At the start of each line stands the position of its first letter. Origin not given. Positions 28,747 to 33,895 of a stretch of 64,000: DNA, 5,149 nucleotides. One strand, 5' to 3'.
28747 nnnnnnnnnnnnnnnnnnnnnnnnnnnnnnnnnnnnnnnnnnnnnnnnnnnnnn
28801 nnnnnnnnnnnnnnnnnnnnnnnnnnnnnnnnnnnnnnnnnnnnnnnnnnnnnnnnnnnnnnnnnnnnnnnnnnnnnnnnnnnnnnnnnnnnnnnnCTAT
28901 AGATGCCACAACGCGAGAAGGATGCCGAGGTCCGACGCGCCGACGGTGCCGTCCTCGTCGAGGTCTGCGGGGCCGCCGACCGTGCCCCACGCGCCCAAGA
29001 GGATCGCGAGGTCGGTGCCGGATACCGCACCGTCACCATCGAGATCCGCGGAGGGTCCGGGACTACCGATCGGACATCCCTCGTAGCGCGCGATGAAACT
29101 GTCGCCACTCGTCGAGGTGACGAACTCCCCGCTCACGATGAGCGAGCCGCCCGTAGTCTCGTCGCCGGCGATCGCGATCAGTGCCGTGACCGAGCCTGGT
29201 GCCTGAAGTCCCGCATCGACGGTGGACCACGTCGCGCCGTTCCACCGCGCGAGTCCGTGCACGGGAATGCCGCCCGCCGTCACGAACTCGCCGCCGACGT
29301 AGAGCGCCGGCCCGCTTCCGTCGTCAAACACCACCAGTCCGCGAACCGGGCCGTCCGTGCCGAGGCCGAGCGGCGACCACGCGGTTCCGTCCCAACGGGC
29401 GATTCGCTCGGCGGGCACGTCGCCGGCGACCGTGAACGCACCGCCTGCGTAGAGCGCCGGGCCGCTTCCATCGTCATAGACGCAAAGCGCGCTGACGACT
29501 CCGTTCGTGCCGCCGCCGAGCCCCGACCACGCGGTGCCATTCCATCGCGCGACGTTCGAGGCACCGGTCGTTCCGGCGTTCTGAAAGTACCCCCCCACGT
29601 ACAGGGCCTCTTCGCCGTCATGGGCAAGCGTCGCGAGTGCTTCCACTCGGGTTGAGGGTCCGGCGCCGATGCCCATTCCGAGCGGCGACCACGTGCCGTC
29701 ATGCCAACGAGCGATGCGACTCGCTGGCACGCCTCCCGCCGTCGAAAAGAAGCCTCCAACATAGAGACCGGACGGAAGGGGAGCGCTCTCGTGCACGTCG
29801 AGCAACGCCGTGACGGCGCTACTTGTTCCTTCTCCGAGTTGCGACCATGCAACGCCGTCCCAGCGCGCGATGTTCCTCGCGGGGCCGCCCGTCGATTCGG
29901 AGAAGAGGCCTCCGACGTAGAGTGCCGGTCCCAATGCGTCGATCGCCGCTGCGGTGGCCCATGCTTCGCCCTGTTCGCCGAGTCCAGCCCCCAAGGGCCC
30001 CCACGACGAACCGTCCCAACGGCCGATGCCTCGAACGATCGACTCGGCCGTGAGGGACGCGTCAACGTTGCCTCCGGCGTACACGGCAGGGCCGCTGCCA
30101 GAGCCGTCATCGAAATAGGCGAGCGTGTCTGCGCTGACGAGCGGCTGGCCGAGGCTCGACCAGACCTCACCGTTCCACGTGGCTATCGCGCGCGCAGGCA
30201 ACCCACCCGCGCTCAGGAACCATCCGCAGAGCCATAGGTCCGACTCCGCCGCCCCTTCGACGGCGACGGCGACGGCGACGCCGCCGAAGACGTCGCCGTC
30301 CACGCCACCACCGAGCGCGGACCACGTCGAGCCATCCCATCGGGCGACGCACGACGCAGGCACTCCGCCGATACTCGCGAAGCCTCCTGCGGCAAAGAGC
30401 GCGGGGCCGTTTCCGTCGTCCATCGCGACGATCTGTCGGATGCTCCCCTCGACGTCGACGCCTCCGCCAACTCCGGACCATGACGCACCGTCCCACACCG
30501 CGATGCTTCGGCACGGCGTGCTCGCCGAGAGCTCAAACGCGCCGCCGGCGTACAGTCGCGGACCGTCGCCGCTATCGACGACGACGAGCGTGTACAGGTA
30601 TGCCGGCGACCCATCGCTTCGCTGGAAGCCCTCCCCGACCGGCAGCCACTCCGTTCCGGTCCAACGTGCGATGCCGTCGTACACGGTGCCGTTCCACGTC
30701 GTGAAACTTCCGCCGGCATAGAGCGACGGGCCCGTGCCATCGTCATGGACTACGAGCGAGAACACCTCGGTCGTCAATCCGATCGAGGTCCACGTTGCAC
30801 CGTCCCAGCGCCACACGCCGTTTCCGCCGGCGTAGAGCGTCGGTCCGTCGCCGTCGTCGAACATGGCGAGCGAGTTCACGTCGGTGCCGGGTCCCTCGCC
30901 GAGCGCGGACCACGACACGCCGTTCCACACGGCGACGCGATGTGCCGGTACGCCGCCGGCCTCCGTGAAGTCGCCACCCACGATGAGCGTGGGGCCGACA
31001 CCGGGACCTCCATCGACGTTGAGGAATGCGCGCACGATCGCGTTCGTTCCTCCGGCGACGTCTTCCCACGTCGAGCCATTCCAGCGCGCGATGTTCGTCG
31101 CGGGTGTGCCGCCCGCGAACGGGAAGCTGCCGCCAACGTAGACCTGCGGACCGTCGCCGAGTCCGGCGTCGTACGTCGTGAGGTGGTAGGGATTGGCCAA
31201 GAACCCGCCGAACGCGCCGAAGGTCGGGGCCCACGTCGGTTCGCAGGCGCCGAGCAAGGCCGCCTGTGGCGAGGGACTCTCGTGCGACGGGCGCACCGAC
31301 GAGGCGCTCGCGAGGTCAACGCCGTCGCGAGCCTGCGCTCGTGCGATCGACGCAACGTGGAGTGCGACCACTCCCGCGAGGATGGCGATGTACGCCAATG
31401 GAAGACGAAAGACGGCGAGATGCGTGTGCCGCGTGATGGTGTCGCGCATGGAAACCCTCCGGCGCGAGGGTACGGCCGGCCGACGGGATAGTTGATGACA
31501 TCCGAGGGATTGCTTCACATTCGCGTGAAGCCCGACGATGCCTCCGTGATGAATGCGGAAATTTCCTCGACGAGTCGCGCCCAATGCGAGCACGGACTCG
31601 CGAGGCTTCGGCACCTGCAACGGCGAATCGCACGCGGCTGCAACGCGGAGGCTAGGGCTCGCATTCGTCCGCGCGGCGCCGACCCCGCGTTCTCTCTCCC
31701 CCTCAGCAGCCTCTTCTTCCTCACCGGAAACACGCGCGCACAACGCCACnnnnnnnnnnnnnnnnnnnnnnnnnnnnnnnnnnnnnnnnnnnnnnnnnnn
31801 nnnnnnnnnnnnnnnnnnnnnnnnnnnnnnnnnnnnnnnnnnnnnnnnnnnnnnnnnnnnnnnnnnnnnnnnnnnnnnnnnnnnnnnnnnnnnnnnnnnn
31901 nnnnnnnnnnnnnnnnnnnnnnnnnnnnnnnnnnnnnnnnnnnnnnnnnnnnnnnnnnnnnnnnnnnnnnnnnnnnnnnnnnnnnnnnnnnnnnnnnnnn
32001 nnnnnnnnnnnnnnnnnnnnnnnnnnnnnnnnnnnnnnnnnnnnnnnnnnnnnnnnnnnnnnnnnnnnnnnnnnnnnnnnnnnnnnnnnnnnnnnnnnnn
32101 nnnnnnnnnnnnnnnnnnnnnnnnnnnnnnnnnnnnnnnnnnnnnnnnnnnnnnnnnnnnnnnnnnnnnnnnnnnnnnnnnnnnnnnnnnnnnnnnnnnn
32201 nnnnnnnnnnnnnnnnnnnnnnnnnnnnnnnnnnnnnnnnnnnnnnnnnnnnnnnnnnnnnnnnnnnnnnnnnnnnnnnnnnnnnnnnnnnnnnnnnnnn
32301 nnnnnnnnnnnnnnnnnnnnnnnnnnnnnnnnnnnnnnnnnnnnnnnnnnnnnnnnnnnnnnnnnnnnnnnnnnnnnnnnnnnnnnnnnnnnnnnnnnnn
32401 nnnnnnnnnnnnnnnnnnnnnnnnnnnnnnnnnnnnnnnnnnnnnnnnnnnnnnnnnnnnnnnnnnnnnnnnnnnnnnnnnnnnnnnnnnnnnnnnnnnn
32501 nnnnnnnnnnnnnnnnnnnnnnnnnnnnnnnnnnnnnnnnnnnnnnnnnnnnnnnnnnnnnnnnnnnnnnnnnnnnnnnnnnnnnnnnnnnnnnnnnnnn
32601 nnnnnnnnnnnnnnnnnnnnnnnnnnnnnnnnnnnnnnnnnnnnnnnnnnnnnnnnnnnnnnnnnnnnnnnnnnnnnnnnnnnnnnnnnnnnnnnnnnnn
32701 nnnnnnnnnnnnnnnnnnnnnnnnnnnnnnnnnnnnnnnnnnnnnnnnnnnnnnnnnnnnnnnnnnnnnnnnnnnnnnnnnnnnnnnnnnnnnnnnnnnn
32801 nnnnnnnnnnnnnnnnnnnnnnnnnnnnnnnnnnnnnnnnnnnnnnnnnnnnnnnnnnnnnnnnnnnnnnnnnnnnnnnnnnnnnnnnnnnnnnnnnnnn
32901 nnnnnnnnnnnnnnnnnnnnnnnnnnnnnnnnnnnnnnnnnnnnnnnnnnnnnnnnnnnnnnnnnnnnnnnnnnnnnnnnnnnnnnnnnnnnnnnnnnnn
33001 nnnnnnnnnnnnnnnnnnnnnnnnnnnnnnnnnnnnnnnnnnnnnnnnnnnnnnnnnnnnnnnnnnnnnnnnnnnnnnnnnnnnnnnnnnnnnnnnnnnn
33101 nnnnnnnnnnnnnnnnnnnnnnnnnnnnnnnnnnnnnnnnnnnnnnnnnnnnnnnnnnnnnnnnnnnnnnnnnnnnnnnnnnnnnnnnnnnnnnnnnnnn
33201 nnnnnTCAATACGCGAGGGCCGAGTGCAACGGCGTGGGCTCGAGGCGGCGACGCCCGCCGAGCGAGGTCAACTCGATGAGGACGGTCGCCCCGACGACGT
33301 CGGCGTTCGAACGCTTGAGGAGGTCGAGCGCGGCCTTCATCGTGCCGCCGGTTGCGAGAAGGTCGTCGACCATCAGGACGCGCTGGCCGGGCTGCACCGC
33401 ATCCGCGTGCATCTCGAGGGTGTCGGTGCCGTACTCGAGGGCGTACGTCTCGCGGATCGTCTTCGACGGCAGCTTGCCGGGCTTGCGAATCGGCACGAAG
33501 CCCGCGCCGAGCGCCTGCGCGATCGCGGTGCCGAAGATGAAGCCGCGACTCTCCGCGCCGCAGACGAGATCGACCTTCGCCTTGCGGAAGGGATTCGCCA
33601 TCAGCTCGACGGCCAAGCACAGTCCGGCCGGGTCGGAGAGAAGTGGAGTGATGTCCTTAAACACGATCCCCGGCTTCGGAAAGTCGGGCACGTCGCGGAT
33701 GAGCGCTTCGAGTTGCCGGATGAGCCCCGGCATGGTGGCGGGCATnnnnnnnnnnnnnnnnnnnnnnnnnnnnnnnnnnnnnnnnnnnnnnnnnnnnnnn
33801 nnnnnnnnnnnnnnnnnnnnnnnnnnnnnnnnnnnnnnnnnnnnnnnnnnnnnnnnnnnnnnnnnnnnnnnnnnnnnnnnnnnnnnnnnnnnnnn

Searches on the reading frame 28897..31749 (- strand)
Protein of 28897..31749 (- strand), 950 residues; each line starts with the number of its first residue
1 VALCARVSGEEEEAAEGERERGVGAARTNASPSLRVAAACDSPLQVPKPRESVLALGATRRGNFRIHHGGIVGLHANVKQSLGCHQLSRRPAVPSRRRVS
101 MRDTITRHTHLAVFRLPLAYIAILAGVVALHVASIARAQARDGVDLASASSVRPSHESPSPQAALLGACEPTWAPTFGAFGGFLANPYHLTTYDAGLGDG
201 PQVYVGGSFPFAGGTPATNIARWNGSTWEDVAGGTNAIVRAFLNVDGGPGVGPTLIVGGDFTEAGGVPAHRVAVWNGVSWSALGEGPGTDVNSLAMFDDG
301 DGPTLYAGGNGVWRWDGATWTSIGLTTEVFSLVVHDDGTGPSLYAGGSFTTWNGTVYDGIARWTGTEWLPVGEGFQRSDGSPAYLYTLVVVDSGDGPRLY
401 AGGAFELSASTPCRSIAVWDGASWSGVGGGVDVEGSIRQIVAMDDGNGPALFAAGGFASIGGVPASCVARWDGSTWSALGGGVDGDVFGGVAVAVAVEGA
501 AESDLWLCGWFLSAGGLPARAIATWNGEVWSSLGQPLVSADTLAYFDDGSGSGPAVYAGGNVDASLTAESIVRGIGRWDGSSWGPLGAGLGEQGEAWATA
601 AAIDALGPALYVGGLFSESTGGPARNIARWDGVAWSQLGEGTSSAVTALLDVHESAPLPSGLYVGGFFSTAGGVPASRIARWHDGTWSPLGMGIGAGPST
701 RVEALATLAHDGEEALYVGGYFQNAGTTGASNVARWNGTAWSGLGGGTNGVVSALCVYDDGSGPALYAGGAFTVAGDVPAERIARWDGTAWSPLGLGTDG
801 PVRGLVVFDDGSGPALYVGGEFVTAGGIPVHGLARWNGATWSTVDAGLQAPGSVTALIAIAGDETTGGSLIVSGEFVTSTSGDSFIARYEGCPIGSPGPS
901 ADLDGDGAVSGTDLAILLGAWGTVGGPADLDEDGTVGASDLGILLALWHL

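Call 25: search_protein_families(library=pfam, proteins=[window:28897-31749:-], max_evalue=0.00001)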
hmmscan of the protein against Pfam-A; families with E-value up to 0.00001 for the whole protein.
window:28897-31749:- (950 aa): 3 families
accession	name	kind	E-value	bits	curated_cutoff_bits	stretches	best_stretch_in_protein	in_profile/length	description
PF12768.13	Rax2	-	6.1e-15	55.7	28.8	0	796-889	19-105/254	Rax2 C-terminal beta propeller domain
PF17164.10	DUF5122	-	8.1e-11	42.4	27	0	662-681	6-25/36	Domain of unknown function (DUF5122) beta-propeller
PF19565.4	DUF6087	-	1.4e-08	35.3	27.1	0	567-587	38-58/99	Family of unknown function (DUF6087)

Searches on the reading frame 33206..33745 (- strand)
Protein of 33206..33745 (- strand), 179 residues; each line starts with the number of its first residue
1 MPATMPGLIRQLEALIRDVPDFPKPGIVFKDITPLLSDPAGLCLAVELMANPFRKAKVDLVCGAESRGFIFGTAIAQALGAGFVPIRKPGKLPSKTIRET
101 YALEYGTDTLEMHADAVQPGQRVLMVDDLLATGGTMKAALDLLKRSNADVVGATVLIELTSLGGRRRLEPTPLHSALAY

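Call 25: search_protein_families(library=pfam, proteins=[window:33206-33745:-], max_evalue=0.00001)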
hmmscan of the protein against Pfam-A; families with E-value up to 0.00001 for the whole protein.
window:33206-33745:- (179 aa): 1 family
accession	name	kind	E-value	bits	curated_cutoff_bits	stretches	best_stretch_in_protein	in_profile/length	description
PF00156.33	Pribosyltran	-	1.6e-15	57.2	26.3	1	40-158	10-125/158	Phosphoribosyl transferase domain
